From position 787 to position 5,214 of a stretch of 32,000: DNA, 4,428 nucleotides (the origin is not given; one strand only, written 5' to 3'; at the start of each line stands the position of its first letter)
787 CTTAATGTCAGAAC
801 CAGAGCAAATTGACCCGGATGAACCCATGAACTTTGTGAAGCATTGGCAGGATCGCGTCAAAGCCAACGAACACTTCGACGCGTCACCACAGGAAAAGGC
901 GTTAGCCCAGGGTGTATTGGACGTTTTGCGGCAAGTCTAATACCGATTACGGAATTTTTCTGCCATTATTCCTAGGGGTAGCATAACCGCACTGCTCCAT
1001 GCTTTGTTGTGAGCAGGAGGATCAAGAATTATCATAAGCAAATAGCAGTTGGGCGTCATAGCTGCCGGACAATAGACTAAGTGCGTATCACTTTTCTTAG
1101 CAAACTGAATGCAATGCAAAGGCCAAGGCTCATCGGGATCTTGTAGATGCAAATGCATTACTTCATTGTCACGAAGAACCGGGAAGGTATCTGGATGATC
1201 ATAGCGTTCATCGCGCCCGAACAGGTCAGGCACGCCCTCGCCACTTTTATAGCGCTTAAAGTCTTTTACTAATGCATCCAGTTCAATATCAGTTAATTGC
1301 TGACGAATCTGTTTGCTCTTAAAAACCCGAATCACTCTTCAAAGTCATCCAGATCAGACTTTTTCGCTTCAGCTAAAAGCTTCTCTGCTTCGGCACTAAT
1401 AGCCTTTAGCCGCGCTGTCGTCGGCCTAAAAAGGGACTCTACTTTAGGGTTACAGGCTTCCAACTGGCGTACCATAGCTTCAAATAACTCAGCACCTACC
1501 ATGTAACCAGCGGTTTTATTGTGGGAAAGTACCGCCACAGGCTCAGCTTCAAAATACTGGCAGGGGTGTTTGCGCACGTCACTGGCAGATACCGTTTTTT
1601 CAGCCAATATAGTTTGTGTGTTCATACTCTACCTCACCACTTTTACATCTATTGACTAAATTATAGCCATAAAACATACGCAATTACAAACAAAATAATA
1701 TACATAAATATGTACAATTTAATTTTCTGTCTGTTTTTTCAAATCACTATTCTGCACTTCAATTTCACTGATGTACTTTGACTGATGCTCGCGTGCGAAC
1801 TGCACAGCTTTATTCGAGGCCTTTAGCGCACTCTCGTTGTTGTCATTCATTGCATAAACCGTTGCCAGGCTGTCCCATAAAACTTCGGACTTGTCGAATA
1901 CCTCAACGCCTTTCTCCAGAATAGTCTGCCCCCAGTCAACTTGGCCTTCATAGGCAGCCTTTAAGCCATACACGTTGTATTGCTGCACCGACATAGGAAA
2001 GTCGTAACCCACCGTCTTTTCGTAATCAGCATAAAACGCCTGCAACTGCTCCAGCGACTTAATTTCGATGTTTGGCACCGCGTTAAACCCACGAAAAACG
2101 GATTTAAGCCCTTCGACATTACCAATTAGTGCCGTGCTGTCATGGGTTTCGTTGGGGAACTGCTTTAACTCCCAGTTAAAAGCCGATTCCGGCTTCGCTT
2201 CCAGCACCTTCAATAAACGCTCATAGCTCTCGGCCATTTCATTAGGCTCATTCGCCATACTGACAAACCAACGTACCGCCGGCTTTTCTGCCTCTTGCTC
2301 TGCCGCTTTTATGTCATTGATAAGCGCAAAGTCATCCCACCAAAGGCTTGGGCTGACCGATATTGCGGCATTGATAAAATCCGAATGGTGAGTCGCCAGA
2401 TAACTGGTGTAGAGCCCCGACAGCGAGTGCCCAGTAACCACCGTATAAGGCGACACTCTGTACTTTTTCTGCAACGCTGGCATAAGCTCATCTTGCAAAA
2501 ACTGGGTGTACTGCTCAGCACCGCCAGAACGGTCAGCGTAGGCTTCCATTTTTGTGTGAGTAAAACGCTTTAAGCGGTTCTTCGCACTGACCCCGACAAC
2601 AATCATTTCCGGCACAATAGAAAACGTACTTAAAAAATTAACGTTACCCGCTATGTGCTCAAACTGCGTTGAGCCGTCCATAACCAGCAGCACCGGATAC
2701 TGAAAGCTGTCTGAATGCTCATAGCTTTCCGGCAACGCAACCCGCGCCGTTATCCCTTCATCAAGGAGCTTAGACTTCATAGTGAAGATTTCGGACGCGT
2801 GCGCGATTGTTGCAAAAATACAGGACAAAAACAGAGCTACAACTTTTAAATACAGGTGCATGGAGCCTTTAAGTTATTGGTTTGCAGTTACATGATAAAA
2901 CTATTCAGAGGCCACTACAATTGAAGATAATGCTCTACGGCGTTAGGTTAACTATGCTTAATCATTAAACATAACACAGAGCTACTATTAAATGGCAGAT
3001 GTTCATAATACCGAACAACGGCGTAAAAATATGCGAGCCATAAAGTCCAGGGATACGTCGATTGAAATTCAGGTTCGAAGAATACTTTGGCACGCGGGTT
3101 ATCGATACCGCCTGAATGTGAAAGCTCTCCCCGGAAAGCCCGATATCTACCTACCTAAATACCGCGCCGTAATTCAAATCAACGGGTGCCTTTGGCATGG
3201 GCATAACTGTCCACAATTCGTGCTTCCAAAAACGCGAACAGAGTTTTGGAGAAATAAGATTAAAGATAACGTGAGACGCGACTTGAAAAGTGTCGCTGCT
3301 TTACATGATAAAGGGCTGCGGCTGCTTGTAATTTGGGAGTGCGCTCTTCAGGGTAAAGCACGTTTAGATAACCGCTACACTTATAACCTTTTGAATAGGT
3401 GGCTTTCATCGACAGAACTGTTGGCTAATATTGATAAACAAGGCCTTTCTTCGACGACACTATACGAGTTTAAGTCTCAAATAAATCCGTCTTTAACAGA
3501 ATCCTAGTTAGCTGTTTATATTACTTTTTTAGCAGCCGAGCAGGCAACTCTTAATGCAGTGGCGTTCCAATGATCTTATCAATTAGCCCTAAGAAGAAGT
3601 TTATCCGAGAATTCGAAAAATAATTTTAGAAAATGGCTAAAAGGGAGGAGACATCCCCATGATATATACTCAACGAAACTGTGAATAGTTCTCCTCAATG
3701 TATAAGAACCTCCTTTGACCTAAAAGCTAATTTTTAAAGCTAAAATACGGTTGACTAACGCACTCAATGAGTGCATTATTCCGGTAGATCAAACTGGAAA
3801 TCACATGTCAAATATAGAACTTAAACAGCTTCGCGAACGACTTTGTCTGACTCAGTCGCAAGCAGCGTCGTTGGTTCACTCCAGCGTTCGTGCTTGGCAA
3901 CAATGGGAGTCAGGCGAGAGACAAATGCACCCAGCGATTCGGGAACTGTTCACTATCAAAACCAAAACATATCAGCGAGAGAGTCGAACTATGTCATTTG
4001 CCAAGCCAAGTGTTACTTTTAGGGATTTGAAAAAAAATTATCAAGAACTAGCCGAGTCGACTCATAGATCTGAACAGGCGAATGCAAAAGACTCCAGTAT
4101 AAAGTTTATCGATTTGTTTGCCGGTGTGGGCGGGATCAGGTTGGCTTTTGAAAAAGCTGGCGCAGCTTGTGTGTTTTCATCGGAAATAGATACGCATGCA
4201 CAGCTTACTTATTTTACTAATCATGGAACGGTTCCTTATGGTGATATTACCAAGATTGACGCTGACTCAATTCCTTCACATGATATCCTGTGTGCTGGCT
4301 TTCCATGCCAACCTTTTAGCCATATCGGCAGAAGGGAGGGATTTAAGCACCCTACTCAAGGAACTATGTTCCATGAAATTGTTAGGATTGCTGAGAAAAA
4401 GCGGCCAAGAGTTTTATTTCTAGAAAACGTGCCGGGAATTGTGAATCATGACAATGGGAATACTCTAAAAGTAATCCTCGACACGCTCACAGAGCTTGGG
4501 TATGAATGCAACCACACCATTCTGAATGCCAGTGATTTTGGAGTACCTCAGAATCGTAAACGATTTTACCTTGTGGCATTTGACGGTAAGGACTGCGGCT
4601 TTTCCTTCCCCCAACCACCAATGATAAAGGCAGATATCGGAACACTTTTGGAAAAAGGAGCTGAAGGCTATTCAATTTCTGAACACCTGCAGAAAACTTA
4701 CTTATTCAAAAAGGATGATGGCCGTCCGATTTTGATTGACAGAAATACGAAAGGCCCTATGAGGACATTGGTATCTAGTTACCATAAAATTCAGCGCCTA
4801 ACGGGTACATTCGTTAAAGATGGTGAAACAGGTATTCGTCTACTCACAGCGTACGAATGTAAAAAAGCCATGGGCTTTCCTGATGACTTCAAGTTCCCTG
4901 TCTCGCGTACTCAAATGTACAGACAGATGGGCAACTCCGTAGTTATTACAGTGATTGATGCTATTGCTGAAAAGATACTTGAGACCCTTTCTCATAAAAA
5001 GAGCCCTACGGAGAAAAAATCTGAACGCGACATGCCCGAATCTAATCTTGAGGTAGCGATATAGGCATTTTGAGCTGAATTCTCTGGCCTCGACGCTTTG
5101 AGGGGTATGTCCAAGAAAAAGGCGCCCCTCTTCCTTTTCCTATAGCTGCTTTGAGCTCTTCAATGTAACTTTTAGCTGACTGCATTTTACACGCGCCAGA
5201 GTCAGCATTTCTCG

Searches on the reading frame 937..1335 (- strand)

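Call 85: search_protein_families(library=pfam, proteins=[window:937-1335:-], max_evalue=0.01)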
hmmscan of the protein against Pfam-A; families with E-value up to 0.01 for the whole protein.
window:937-1335:- (132 aa): 1 family
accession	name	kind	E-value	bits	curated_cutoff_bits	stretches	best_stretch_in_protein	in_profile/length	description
PF13957.12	YafO_toxin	-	1.5e-38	131.3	25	1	27-130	1-101/101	Toxin YafO, type II toxin-antitoxin system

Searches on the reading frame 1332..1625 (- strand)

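Call 85: search_protein_families(library=pfam, proteins=[window:1332-1625:-], max_evalue=0.01)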
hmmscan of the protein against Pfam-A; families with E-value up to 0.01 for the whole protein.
window:1332-1625:- (97 aa): 1 family
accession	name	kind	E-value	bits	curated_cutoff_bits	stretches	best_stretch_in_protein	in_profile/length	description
PF02604.26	PhdYeFM_antitox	-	2.1e-05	24.6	29.8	1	9-53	1-50/74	Antitoxin Phd_YefM, type II toxin-antitoxin system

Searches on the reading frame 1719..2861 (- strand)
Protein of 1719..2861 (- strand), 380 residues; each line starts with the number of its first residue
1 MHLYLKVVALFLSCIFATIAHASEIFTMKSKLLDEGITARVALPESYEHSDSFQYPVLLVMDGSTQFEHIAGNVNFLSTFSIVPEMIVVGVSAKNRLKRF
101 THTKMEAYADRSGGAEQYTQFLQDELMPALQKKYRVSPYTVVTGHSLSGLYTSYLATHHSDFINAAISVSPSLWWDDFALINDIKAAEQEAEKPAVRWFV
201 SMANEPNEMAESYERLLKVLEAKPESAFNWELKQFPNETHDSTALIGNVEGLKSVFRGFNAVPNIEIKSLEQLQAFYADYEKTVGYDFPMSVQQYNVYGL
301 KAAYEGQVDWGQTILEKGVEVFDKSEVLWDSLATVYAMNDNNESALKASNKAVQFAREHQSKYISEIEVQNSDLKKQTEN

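Call 85: search_protein_families(library=pfam, proteins=[window:1719-2861:-], max_evalue=0.01)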
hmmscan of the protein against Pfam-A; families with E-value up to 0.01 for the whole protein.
window:1719-2861:- (380 aa): 2 families
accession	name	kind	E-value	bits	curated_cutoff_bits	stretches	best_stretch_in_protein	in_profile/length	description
PF00756.26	Esterase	-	1.7e-21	77.5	22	1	30-233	1-222/251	Putative esterase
PF12146.15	Hydrolase_4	-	0.0032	17.2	27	1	116-215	53-153/239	Serine aminopeptidase, S33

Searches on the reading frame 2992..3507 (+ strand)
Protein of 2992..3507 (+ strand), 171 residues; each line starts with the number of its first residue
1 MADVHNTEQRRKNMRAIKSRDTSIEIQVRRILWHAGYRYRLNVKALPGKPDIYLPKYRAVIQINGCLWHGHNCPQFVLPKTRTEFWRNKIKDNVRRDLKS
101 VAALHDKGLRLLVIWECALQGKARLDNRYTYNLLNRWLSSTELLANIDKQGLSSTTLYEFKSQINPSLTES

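Call 3: search_protein_families(library=pfam, proteins=[window:2992-3507:+], max_evalue=1)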
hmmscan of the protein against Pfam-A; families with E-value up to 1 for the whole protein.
window:2992-3507:+ (171 aa): 1 family
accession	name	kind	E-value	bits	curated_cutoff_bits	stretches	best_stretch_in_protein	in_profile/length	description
PF03852.21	Vsr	-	5.8e-30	103.4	27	1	2-74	1-73/74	DNA mismatch endonuclease Vsr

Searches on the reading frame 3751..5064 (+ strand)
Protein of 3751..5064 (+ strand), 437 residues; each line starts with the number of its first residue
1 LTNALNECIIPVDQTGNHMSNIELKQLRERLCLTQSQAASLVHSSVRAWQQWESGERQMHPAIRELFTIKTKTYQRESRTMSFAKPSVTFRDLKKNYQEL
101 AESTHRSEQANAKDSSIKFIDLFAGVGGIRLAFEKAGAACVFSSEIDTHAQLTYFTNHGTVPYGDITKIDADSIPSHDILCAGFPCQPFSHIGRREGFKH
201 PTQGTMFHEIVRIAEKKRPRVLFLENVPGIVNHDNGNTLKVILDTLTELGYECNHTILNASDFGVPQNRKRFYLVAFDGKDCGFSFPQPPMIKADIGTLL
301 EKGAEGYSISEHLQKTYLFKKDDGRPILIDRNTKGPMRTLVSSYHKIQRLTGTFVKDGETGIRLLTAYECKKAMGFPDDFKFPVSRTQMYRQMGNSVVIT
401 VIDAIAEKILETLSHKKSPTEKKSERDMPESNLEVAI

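Call 3: search_protein_families(library=pfam, proteins=[window:3751-5064:+], max_evalue=1)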
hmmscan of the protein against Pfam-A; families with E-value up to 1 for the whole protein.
window:3751-5064:+ (437 aa): 7 families
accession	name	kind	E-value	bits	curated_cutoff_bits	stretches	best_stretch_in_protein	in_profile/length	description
PF00145.23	DNA_methylase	-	2.4e-94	316.8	22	1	117-410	1-323/324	C-5 cytosine-specific DNA methylase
PF13560.12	HTH_31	-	3e-05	24.7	27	1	23-60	5-43/64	Helix-turn-helix domain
PF08965.17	Aca2_YdiL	-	0.00012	22.6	23.8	1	19-67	1-51/118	Aca2/YdiL-like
PF15731.11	MqsA_antitoxin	-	0.0021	18.6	30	1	20-69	70-119/131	Antitoxin component of bacterial toxin-antitoxin system, MqsA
PF01381.28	HTH_3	-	0.052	14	23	1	24-58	1-33/55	Helix-turn-helix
PF14590.12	DUF4447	-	0.053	13.8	27.2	1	19-62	7-51/166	Domain of unknown function (DUF4447)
PF12844.13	HTH_19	-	0.18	12.2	30.2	1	24-62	4-41/64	Helix-turn-helix domain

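Call 64: search_solved_structures(query=window:3751-5064:+, max_evalue=0.001)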
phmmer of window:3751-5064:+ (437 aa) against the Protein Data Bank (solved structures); distinct sequences matched with E-value up to 0.001: 53.
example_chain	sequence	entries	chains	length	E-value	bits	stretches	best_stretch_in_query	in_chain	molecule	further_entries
10mh_A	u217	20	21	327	2e-68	234.3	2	115-300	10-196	PROTEIN (CYTOSINE-SPECIFIC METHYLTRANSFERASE HHAI) | HaeIII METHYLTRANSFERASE | Modification methylase HhaI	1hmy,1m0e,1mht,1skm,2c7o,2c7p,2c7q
1svu_A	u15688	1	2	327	2.3e-68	234.1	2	115-300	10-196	Modification methylase HhaI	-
2i9k_A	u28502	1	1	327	2.8e-68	233.8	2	115-300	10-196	Modification methylase HhaI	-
2uyh_A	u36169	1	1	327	2.8e-68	233.8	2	115-300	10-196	MODIFICATION METHYLASE HHAI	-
1fjx_A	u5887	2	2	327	5.2e-68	232.9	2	115-300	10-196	HHAI DNA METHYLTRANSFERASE | MODIFICATION METHYLASE HHAI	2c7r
2zcj_A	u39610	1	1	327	5.3e-68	232.9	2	115-300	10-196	Modification methylase HhaI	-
2uyc_A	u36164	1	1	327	1e-67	232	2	115-300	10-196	MODIFICATION METHYLASE HHAI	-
2uz4_A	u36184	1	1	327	1e-67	232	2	115-300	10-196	MODIFICATION METHYLASE HHAI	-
2z6u_A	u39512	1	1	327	1.4e-67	231.5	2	115-300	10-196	Modification methylase HhaI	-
2z6q_A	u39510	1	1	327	1.4e-67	231.5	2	115-300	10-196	Modification methylase HhaI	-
2z6a_A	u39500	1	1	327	3.6e-67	230.2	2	115-300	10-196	Modification methylase HhaI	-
3lx6_A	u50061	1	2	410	1.6e-42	149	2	116-277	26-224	Cytosine-specific methyltransferase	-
3me5_A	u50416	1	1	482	1.8e-42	148.8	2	116-277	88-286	Cytosine-specific methyltransferase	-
1dct_A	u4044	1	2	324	4.9e-36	127.6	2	119-293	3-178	PROTEIN (MODIFICATION METHYLASE HAEIII)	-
3ubt_Y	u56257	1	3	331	7.1e-35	123.8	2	119-293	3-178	Modification methylase HaeIII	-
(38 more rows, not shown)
